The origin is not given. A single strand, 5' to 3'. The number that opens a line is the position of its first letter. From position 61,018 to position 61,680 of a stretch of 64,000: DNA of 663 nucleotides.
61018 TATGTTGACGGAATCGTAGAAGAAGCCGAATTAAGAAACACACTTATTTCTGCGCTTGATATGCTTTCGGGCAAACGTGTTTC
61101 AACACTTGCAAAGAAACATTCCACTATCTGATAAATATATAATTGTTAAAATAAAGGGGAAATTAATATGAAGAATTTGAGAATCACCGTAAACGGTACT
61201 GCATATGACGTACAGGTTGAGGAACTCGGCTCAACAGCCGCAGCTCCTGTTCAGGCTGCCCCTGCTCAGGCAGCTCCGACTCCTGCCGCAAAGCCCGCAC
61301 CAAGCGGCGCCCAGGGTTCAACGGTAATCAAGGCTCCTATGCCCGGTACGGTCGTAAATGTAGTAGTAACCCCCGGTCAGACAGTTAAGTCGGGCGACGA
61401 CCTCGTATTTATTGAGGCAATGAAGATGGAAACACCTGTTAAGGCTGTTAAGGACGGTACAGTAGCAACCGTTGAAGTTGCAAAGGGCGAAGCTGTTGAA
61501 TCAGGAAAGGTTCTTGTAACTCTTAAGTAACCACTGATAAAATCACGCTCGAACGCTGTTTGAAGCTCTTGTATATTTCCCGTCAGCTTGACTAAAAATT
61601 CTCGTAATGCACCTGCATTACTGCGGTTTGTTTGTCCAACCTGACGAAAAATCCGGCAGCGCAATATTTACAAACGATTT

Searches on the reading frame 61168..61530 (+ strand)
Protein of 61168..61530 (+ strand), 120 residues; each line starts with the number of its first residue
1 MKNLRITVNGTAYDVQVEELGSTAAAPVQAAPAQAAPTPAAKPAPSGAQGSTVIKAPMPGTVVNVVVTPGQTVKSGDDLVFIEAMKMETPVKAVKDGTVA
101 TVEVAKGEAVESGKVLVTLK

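Call 46: find_encoding_contigs(protein=window:61168-61530:+, flank=3000, max_places=10)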
Protein window:61168-61530:+ (120 aa): 19 contigs read that carry it; 3 places shown.
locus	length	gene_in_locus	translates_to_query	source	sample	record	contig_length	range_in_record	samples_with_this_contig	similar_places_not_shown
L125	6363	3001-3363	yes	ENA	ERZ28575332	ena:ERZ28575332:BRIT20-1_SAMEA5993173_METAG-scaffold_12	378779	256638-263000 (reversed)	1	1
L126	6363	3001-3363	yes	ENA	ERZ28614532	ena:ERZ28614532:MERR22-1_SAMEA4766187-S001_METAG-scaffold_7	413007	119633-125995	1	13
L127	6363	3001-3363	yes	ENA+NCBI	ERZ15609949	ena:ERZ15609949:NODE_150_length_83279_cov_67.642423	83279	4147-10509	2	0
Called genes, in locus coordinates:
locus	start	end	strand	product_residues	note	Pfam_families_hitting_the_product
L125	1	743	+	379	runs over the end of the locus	PF13354:Beta-lactamase2, PF00768:Peptidase_S11, PF07943:PBP5_C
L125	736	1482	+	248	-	PF01479:S4, PF00849:PseudoU_synth_2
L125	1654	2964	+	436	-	PF01039:Carboxyl_trans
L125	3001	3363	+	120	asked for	PF25919:BSH_CusB (faint), PF25984:BSH_YknX (faint), PF00364:Biotin_lipoyl, PF25973:BSH_CzcB (faint), PF25997:BSH_YhbJ (weak)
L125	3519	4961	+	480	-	PF00682:HMGL-like, PF02436:PYC_OADA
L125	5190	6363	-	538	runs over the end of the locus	PF00112:Peptidase_C1, PF00404:Dockerin_1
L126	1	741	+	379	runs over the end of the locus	PF13354:Beta-lactamase2, PF00768:Peptidase_S11, PF07943:PBP5_C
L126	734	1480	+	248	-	PF01479:S4, PF00849:PseudoU_synth_2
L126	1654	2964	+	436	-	PF01039:Carboxyl_trans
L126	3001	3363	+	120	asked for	PF25919:BSH_CusB (faint), PF25984:BSH_YknX (faint), PF00364:Biotin_lipoyl, PF25973:BSH_CzcB (faint), PF25997:BSH_YhbJ (weak)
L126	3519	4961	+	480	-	PF00682:HMGL-like, PF02436:PYC_OADA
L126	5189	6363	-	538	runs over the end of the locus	PF00112:Peptidase_C1, PF00404:Dockerin_1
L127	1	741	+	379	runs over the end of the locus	PF13354:Beta-lactamase2, PF00768:Peptidase_S11, PF07943:PBP5_C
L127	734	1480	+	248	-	PF01479:S4, PF00849:PseudoU_synth_2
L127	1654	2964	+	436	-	PF01039:Carboxyl_trans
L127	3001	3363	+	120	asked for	PF25919:BSH_CusB (faint), PF25984:BSH_YknX (faint), PF00364:Biotin_lipoyl, PF25973:BSH_CzcB (faint), PF25997:BSH_YhbJ (weak)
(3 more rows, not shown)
